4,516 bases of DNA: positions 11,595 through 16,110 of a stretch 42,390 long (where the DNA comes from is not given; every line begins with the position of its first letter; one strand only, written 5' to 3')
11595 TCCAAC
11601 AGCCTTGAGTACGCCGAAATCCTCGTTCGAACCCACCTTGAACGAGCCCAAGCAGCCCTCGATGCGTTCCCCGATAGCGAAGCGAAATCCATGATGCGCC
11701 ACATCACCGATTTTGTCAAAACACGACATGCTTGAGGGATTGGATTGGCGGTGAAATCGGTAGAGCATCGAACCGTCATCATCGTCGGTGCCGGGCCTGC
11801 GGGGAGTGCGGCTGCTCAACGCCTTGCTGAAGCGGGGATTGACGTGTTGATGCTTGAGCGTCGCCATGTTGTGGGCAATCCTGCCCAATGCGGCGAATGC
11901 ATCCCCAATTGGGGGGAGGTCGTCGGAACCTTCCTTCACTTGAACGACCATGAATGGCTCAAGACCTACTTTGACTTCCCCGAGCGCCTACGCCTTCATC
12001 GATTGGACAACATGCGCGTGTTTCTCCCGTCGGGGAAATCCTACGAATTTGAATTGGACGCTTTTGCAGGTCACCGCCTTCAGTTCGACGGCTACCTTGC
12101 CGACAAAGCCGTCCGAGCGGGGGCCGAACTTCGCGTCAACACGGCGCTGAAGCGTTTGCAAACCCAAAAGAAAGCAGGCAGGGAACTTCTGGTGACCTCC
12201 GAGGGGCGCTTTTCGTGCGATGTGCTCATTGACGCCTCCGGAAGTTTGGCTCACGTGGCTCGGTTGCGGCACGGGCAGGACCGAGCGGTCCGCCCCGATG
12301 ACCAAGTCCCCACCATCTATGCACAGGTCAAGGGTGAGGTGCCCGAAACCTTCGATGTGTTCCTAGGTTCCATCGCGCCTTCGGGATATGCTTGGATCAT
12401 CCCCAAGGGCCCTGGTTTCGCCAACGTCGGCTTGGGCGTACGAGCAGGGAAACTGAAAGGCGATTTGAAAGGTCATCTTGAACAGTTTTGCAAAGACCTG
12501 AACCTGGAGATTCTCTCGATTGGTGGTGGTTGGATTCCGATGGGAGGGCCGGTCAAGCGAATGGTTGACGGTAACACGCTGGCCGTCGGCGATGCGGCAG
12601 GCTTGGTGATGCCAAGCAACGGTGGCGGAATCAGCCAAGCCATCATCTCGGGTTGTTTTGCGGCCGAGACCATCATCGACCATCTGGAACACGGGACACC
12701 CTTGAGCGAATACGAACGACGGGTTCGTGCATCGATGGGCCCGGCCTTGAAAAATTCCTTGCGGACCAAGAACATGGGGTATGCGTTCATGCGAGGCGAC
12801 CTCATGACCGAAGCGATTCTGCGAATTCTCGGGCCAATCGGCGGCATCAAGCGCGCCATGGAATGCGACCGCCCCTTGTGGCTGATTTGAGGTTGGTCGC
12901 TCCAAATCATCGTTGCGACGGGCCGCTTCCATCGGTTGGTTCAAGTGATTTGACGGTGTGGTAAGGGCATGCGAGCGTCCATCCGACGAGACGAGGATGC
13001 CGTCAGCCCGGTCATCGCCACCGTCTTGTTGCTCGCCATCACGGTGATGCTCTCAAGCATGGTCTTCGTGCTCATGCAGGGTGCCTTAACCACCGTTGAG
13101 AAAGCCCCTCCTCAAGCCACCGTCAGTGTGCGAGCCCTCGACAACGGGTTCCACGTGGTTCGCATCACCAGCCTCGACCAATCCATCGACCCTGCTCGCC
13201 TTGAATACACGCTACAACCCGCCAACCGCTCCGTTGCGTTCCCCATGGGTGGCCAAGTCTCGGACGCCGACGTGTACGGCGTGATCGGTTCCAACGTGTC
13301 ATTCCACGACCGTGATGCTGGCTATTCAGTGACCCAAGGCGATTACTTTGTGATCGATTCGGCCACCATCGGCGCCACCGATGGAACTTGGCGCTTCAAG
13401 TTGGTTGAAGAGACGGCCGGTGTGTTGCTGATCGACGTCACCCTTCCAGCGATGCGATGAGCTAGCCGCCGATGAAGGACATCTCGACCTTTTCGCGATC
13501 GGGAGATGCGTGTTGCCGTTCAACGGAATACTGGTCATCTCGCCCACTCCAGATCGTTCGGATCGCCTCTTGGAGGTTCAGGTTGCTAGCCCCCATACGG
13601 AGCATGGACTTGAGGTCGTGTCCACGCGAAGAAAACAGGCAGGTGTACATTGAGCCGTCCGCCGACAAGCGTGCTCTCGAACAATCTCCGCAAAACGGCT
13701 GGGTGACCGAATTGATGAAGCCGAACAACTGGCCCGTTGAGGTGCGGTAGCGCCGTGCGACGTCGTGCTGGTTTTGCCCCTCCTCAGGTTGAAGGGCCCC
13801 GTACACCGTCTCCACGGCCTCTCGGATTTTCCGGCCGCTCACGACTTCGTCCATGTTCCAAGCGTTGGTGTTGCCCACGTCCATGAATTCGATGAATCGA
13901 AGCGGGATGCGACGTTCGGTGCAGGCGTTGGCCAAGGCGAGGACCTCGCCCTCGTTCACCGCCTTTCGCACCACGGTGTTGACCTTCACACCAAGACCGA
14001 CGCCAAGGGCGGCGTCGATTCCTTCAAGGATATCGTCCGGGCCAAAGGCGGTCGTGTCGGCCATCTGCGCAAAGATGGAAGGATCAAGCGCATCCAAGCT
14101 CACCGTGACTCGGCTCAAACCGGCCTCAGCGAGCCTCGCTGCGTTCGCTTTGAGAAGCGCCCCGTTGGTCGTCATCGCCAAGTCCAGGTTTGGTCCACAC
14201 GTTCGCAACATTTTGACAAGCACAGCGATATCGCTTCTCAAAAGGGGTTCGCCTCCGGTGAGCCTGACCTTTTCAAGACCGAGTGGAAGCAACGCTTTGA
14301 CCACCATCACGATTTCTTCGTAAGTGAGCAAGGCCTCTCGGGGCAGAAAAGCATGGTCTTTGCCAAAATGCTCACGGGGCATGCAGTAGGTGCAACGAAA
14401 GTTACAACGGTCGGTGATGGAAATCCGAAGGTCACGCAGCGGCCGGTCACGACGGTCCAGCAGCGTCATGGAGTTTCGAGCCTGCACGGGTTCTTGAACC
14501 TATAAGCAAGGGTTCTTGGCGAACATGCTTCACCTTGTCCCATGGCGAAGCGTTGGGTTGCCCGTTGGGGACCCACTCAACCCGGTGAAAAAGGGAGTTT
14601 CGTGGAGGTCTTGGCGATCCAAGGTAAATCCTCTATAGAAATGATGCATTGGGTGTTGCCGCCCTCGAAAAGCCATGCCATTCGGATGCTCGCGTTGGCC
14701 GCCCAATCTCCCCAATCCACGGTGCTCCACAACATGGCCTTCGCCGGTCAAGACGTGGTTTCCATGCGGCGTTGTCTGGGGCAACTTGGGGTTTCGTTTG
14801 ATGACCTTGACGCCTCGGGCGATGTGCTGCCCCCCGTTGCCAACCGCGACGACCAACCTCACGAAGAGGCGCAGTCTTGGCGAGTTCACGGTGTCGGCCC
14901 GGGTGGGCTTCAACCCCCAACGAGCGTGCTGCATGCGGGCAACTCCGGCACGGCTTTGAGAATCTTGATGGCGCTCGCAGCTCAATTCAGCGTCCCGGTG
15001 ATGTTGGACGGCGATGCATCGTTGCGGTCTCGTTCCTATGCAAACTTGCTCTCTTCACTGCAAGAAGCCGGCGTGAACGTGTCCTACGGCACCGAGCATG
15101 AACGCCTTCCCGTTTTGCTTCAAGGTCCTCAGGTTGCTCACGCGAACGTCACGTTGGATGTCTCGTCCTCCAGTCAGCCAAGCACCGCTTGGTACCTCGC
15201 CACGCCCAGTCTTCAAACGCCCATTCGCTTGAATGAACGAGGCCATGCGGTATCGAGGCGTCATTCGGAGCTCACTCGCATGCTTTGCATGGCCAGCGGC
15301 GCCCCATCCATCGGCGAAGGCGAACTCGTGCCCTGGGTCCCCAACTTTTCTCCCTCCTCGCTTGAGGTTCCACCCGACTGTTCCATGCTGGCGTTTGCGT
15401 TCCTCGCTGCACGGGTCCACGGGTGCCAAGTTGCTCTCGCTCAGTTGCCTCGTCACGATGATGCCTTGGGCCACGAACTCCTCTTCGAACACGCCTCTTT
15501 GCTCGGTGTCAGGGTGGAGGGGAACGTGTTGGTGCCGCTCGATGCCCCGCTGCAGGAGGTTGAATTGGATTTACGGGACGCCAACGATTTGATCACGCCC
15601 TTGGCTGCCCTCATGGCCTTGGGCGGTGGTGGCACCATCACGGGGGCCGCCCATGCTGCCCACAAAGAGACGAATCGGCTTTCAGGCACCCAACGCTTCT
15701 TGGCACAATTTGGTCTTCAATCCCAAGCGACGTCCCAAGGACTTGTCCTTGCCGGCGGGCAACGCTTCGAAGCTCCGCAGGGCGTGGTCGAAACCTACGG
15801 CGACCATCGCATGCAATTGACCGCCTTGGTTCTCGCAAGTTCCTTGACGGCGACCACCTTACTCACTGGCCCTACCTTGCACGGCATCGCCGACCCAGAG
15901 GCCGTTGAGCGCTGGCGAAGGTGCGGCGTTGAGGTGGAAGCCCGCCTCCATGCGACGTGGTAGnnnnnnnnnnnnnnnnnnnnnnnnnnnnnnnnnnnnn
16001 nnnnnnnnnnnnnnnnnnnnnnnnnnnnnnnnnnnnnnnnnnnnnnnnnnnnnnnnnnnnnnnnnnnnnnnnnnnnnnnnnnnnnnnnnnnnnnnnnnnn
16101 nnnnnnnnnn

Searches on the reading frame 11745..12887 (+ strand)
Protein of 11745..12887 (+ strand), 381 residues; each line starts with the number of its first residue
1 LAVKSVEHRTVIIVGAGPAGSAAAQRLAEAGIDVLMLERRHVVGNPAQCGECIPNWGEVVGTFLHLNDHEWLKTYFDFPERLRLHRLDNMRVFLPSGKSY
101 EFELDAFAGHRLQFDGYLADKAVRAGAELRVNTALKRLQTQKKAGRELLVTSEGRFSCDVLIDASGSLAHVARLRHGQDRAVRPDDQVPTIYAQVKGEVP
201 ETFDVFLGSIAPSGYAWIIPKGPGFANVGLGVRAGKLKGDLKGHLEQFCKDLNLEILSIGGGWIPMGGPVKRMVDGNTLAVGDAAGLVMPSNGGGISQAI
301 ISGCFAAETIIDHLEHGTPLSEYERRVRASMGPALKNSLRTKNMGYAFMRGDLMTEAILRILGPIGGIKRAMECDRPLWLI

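Call 55: search_protein_families(library=pfam, proteins=[window:11745-12887:+], max_evalue=0.001)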
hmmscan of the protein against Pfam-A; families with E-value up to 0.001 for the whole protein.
window:11745-12887:+ (381 aa): 13 families
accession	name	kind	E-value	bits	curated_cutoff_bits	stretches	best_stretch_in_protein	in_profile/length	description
PF22578.2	GGR_cat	-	9e-13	48.3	27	1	198-252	15-71/88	Geranylgeranyl reductase catalytic domain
PF05834.18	Lycopene_cycl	-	5.9e-12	45.8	23.4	2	11-167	2-141/380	Lycopene cyclase protein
PF01266.30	DAO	-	6.2e-11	42.9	27.9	1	11-44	2-35/353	FAD dependent oxidoreductase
PF01494.25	FAD_binding_3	-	6.3e-11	42.5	22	1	10-41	3-34/349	FAD binding domain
PF04820.20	Trp_halogenase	-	2.2e-09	37.1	21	0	109-331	155-375/458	Tryptophan halogenase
PF13450.12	NAD_binding_8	-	2.7e-08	34.4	21.9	1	13-45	1-33/68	NAD(P)-binding Rossmann-like domain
PF07992.20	Pyr_redox_2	-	4e-08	33.5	26.1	1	10-45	2-38/291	Pyridine nucleotide-disulphide oxidoreductase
PF12831.13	FAD_oxidored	-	5.7e-08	32.9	27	1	11-176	2-157/416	FAD dependent oxidoreductase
PF03486.20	HI0933_like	-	5e-06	26.6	50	1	10-44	2-36/244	HI0933-like protein Rossmann domain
PF13738.12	Pyr_redox_3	-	2.1e-05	24.4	30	1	12-43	1-33/305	Pyridine nucleotide-disulphide oxidoreductase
PF01134.28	GIDA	-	4.2e-05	23.2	22.1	1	10-54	1-42/391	Glucose inhibited division protein A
PF01946.23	Thi4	-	8.2e-05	22.4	26.2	1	9-47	18-57/235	Thi4 family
PF00890.30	FAD_binding_2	-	0.00037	20.2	20.4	1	11-44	2-35/414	FAD binding domain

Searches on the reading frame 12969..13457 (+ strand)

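Call 56: search_protein_families(library=pfam, proteins=[window:12969-13457:+], max_evalue=0.001)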
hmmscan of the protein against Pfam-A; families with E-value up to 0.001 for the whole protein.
window:12969-13457:+ (163 aa): 1 family
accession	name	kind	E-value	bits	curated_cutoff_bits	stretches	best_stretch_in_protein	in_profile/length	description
PF07790.16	Pilin_N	-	6.8e-10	40.1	25.2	1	10-67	1-57/78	Archaeal Type IV pilin, N-terminal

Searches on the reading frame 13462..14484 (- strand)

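Call 56: search_protein_families(library=pfam, proteins=[window:13462-14484:-], max_evalue=0.001)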
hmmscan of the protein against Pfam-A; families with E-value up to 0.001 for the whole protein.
window:13462-14484:- (340 aa): 3 families
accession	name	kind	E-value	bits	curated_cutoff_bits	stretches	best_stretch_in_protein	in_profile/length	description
PF06463.18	Mob_synth_C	-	3.2e-34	118.1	37.4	1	194-320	2-127/128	Molybdenum Cofactor Synthesis C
PF04055.27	Radical_SAM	-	1.5e-30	107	29.5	1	21-186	1-164/166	Radical SAM superfamily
PF13353.11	Fer4_12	-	0.00015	22.5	22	1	26-116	14-99/137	4Fe-4S single cluster domain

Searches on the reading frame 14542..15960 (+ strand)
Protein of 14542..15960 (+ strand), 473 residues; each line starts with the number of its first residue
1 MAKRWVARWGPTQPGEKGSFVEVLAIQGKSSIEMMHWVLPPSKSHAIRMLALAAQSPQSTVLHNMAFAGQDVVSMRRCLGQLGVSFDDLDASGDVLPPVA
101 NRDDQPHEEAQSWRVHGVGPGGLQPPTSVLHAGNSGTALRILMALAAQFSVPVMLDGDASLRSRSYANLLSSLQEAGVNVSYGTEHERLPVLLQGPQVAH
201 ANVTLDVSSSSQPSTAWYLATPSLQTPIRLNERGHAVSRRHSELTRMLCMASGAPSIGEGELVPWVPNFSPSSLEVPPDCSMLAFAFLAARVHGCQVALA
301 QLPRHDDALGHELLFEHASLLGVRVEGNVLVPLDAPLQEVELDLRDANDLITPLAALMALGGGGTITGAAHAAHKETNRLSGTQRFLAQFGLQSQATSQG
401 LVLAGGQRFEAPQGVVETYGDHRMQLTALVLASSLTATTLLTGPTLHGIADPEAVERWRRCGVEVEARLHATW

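Call 56: search_protein_families(library=pfam, proteins=[window:14542-15960:+], max_evalue=0.001)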
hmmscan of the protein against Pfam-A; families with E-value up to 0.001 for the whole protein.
window:14542-15960:+ (473 aa): 1 family
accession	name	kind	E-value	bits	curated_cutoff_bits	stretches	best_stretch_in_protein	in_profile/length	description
PF00275.25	EPSP_synthase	-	8.3e-37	127.3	22.8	1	39-437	13-396/417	EPSP synthase (3-phosphoshikimate 1-carboxyvinyltransferase)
